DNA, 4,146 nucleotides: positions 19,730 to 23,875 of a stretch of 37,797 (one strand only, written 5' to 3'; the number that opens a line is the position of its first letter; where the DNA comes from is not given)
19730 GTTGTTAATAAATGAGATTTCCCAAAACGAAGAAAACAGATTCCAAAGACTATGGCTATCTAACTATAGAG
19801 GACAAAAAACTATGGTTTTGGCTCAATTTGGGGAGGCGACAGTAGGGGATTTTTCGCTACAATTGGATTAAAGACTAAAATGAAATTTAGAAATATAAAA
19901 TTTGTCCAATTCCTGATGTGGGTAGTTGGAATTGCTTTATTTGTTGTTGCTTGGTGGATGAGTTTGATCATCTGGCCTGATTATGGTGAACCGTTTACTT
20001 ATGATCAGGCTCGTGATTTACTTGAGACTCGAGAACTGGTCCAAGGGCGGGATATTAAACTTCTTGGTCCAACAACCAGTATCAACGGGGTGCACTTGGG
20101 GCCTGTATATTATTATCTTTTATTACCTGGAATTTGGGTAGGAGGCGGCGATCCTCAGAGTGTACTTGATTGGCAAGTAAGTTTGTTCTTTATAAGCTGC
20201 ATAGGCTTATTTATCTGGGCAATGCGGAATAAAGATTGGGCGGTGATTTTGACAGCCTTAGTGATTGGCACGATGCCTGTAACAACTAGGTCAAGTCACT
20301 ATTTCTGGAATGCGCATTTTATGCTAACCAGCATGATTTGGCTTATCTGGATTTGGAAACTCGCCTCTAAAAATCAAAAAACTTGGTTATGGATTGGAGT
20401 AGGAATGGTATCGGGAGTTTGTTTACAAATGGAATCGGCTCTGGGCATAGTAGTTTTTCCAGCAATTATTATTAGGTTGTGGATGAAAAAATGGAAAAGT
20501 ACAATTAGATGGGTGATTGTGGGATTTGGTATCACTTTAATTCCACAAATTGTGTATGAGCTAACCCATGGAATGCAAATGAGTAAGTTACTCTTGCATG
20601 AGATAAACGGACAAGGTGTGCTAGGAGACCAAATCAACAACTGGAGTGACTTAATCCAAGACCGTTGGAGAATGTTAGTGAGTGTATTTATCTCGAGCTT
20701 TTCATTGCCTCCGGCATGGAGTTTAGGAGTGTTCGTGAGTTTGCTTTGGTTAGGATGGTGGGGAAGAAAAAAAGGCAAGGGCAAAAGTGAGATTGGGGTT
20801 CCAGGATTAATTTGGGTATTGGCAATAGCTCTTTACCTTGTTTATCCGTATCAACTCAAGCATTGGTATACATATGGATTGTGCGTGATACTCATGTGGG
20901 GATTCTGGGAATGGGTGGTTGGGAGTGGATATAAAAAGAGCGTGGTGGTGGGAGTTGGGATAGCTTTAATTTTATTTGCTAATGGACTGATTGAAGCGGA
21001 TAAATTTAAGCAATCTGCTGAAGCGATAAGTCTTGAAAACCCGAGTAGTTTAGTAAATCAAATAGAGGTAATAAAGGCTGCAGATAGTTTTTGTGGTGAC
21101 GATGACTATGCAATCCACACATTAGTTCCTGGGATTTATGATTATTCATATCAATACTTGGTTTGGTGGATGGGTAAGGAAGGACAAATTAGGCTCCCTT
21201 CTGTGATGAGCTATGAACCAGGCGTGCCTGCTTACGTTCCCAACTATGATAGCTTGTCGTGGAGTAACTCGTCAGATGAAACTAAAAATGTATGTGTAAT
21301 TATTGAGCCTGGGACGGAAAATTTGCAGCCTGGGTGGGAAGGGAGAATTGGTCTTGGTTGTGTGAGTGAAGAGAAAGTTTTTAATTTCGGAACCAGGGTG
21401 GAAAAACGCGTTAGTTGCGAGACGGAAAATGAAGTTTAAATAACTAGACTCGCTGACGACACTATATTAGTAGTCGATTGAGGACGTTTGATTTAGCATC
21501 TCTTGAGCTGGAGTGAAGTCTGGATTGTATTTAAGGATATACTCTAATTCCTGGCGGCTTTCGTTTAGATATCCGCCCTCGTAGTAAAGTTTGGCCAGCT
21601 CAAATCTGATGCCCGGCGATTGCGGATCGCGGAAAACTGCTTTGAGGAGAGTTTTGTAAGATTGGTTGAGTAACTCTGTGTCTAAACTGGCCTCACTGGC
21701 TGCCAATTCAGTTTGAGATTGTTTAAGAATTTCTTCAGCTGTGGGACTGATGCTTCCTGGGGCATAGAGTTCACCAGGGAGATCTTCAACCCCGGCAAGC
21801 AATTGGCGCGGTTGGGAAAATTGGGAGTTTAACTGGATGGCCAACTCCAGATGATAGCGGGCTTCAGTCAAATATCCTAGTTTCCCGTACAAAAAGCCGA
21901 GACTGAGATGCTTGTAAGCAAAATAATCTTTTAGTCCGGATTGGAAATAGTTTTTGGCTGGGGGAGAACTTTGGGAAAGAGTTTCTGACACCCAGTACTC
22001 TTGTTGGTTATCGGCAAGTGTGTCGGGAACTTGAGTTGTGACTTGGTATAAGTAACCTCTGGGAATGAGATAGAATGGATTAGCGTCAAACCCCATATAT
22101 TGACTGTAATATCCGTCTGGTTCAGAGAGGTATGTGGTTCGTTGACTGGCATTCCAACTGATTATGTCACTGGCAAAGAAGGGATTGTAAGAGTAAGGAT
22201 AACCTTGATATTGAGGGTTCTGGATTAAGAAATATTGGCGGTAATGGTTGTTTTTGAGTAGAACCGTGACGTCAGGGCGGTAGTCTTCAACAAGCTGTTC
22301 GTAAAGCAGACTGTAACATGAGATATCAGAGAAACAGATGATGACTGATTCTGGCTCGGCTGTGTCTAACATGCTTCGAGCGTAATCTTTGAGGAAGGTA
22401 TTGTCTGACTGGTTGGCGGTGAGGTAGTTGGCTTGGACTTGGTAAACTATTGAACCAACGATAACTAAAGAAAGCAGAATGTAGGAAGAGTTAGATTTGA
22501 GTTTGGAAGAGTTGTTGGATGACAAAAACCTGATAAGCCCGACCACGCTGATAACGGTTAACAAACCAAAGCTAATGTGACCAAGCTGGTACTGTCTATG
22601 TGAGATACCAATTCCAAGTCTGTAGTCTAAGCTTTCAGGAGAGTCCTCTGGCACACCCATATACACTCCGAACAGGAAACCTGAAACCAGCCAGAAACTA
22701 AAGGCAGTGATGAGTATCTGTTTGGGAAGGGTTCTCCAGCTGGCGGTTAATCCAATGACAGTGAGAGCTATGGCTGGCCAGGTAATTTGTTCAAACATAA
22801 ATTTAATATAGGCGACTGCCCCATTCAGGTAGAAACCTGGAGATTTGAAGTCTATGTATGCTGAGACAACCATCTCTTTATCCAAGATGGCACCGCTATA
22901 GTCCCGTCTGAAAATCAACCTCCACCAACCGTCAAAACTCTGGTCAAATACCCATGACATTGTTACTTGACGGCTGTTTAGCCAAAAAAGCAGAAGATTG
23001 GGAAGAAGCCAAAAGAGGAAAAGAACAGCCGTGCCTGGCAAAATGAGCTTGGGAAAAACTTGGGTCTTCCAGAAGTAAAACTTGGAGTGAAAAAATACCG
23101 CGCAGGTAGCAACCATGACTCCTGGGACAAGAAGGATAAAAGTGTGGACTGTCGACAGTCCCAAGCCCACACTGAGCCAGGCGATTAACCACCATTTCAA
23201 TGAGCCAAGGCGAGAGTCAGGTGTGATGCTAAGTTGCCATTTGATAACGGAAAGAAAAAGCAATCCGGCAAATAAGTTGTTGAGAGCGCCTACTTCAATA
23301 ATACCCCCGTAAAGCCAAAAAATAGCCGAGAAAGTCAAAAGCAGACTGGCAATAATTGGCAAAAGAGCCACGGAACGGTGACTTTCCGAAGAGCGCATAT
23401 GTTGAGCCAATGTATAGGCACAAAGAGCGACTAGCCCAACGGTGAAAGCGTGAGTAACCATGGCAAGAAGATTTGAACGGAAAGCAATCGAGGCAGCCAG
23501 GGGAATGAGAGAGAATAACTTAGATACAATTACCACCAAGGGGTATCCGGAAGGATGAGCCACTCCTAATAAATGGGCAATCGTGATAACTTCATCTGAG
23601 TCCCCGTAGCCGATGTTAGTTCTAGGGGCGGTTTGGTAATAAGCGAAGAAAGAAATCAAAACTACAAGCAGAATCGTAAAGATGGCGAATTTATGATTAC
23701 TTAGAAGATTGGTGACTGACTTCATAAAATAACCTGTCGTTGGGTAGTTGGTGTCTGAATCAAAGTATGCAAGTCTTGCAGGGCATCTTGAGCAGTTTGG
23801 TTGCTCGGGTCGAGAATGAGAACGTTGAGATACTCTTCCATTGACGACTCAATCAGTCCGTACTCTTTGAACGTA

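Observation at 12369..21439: Cohesin-dockerin surface cluster with membrane anchors on both partners and a glycosyltransferase in the same operon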

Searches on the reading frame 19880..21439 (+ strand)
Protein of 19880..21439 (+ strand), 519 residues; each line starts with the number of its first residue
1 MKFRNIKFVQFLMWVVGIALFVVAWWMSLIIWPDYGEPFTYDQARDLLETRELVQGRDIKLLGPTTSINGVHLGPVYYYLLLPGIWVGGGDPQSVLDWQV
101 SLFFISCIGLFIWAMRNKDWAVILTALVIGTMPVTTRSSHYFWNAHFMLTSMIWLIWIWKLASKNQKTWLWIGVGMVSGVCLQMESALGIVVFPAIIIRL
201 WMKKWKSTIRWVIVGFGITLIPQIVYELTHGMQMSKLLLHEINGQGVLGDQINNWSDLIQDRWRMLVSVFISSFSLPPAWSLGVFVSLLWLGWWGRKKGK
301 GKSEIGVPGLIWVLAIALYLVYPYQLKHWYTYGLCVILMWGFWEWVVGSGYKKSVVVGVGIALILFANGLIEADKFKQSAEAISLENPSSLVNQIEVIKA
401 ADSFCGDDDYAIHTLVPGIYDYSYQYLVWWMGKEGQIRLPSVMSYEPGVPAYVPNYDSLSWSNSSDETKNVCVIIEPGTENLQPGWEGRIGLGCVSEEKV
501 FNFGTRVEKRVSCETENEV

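Call 3: search_protein_families(library=pfam, proteins=[window:19880-21439:+], max_evalue=1)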
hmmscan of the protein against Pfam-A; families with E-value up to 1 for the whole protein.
window:19880-21439:+ (519 aa): 1 family
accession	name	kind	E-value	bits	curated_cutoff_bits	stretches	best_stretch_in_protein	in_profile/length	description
PF13231.12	PMT_2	-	0.0024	18.6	26.1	1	75-223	4-157/160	Dolichyl-phosphate-mannose-protein mannosyltransferase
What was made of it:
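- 19880..21439 (+): p7: polytopic GT-C-type (PMT_2-like) membrane protein. It is a lineage-specific neighbour, not a conserved cluster member. Its own PMT_2 hit is sub-threshold (18.6 against 26.1, call 3).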

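Call 4: search_protein_families(library=ncbifam, proteins=[window:19880-21439:+], max_evalue=1)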
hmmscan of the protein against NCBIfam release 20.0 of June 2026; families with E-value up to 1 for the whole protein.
window:19880-21439:+ (519 aa): 0 families

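Call 81: search_solved_structures(query=window:19880-21439:+, max_evalue=10, show_alignments=1)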
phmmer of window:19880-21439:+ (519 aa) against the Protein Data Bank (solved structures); distinct sequences matched with E-value up to 10: 4.
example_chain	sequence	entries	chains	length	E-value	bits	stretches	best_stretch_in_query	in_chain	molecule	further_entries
7u8j_H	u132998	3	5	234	0.67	11.8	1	390-461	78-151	antibody Fab heavy chain | antibody 31.a.83 Fab heavy chain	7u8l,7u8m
5kaq_F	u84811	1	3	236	0.68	11.8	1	390-461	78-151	ANTIBODY 31.A.83 FAB HEAVY CHAIN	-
4pkc_A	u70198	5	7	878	2.3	10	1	192-258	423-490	TutD | benzylsuccinate synthase alpha chain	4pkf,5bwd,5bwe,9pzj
7bqa_B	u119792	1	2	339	2.4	10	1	197-238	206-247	60 kDa polyprotein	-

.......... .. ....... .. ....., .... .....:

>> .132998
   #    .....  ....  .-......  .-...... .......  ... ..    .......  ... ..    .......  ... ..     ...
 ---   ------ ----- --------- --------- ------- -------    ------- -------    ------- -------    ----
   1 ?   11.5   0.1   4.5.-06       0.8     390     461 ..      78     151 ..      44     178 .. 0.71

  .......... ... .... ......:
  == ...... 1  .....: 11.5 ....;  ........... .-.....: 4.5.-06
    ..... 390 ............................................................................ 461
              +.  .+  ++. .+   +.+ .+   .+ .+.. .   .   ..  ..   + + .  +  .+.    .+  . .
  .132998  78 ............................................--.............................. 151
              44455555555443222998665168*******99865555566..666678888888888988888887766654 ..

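Call 86: find_homologous_proteins(query=window:19880-21439:+, max_evalue=0.001)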
Query window:19880-21439:+ (519 aa): 49 proteins with E <= 0.001 among 8000 candidates.
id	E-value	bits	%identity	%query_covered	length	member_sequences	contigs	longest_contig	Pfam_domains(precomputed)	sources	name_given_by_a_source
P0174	0.0e+0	1172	100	98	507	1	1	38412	-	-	-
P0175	9.5e-147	508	47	95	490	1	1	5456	-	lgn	-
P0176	3.3e-66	242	31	99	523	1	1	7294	PF13231.13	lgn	-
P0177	1.8e-65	240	31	96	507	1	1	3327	PF13231.13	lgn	-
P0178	7.4e-65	238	30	96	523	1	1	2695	-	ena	-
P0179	6.9e-62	228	30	95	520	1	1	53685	-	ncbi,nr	ncbi:MAG TPA: hypothetical protein VLH94_00245 [Spirochaetia bacterium]|nr:hypothetical protein [Spi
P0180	2.1e-60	223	30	92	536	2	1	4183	-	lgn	-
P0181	1.0e-59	221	31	97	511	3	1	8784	-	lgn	-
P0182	7.0e-58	215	33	93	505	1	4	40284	-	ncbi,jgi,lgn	jgi:hypothetical protein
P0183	1.6e-57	214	29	92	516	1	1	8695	-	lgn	-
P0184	2.8e-57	213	32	93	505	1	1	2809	-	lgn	-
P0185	1.2e-56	211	31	97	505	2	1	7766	-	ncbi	-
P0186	1.8e-56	210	30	92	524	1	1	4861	-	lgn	-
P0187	4.2e-56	209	31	92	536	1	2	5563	PF13231.13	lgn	-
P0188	1.5e-55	207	32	93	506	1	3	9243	-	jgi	-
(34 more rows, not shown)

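Call 88: search_solved_structures(query=A8, max_evalue=10, show_alignments=2)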
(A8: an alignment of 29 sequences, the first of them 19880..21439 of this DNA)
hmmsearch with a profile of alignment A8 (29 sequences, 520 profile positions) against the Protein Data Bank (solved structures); distinct sequences matched with E-value up to 10: 2.
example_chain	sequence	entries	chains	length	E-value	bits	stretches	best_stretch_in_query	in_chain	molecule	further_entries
8t8v_A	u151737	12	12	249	0.047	15.6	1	409-460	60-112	Kinase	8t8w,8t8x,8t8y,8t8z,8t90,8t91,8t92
8t8u_A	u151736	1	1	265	0.052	15.5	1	409-460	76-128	Kinase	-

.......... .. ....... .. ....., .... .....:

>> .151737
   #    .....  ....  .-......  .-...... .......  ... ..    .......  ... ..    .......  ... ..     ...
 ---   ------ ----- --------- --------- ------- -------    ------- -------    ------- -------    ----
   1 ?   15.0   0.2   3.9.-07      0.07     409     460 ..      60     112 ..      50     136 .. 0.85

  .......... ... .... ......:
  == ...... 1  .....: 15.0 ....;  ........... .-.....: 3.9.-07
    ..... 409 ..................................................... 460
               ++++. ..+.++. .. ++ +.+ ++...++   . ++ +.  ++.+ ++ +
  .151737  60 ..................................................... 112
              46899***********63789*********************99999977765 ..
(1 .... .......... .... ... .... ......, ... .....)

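Call 89: search_protein_families(library=pfam, alignment_id=A8, max_evalue=0.01)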
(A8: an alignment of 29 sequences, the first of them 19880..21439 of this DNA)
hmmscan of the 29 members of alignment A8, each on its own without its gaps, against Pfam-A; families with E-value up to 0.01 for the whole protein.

A. member 1, window:19880-21439:+ (519 aa): 1 family
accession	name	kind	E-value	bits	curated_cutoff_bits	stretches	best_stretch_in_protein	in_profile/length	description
PF13231.12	PMT_2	-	0.0024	18.6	26.1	1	75-223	4-157/160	Dolichyl-phosphate-mannose-protein mannosyltransferase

B. families by the number of members that match (of 29 scanned): 4 families
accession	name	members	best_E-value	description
PF13231.12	PMT_2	12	7.1e-14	Dolichyl-phosphate-mannose-protein mannosyltransferase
PF02366.24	PMT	2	6.8e-05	Dolichyl-phosphate-mannose-protein mannosyltransferase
PF07291.16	MauE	2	0.0026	Methylamine utilisation protein MauE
PF07695.17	7TMR-DISM_7TM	1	0.0054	7TM diverse intracellular signalling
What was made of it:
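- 19880..21439 (+): Of 29 family members, 12 hit PMT_2, best E 7e-14 (call 89).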

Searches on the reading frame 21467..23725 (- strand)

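Call 8: search_protein_families(library=pfam, proteins=[window:21467-23725:-], max_evalue=0.01)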
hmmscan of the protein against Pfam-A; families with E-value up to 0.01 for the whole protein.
window:21467-23725:- (752 aa): 4 families
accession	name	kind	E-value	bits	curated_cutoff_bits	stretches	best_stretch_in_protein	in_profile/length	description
PF11028.14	TMEM260-like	-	1.1e-24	87.7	24.2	1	42-205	1-168/179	Protein O-mannosyl-transferase TMEM260-like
PF07719.23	TPR_2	-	0.00013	22.3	27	0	606-634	4-32/34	Tetratricopeptide repeat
PF14559.12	TPR_19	-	0.00075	20.2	25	1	699-742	20-63/68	Tetratricopeptide repeat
PF13181.12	TPR_8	-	0.0091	16.5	25.7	0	608-635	6-33/34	Tetratricopeptide repeat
